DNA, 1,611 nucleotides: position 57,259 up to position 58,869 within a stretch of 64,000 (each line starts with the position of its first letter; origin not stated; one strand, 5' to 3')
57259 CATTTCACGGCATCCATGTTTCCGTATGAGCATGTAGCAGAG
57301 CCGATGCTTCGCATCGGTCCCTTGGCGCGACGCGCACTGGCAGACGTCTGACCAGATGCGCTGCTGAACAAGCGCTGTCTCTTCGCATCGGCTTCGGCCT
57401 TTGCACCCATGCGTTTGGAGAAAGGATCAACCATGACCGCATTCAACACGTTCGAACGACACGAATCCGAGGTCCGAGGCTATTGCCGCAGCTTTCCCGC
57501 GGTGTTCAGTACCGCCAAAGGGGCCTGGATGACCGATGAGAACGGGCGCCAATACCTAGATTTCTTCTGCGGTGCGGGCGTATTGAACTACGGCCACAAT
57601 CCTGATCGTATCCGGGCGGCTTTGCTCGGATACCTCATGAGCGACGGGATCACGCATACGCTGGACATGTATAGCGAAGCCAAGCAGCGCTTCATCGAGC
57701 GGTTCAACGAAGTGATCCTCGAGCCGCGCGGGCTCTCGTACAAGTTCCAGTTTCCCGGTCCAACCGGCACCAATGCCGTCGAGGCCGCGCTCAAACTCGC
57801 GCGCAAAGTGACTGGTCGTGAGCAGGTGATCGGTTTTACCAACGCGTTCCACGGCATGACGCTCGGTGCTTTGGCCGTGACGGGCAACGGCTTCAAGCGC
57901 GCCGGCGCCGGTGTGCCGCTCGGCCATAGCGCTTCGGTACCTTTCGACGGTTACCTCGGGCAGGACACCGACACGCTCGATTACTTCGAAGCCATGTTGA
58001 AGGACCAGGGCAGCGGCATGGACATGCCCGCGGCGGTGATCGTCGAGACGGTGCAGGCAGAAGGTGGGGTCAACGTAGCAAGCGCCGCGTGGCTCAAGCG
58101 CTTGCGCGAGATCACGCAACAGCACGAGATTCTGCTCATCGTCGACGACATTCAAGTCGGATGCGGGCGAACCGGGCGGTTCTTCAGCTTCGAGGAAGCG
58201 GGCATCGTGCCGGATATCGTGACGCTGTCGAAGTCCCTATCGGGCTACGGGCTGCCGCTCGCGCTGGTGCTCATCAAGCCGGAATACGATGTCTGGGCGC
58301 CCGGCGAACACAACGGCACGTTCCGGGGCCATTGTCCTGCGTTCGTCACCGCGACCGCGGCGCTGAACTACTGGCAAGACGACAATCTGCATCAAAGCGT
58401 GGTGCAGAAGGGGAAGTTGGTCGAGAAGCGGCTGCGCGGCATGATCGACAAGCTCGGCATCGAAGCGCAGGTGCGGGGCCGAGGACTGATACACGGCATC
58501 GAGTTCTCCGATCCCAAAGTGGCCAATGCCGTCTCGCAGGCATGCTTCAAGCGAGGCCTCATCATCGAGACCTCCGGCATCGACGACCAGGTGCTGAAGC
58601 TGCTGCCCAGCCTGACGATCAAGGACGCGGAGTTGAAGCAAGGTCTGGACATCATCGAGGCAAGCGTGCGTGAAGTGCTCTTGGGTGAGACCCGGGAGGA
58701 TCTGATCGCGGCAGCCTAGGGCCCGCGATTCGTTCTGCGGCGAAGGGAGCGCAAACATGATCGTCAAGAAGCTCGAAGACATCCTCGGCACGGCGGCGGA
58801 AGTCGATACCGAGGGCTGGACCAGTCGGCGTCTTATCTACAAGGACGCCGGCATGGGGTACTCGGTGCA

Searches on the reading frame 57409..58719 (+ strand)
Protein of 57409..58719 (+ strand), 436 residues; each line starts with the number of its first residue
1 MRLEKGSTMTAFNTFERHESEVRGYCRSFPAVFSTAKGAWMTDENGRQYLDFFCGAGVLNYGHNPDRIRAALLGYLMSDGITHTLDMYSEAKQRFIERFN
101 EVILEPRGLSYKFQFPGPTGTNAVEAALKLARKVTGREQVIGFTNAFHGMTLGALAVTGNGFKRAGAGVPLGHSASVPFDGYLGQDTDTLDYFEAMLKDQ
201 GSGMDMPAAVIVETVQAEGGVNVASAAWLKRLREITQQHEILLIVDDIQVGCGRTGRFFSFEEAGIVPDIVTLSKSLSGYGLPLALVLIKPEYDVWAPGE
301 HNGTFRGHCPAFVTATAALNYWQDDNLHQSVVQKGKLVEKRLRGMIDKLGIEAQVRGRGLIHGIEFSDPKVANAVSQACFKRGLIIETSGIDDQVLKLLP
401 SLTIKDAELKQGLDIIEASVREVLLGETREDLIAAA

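Call 20: search_protein_families(library=pfam, proteins=[window:57409-58719:+], max_evalue=0.0001)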
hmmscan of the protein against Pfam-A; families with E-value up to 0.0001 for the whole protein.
window:57409-58719:+ (436 aa): 1 family
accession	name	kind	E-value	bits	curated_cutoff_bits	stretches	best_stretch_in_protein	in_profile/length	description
PF00202.27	Aminotran_3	-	6.2e-79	266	30.5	1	29-418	9-401/403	Aminotransferase class-III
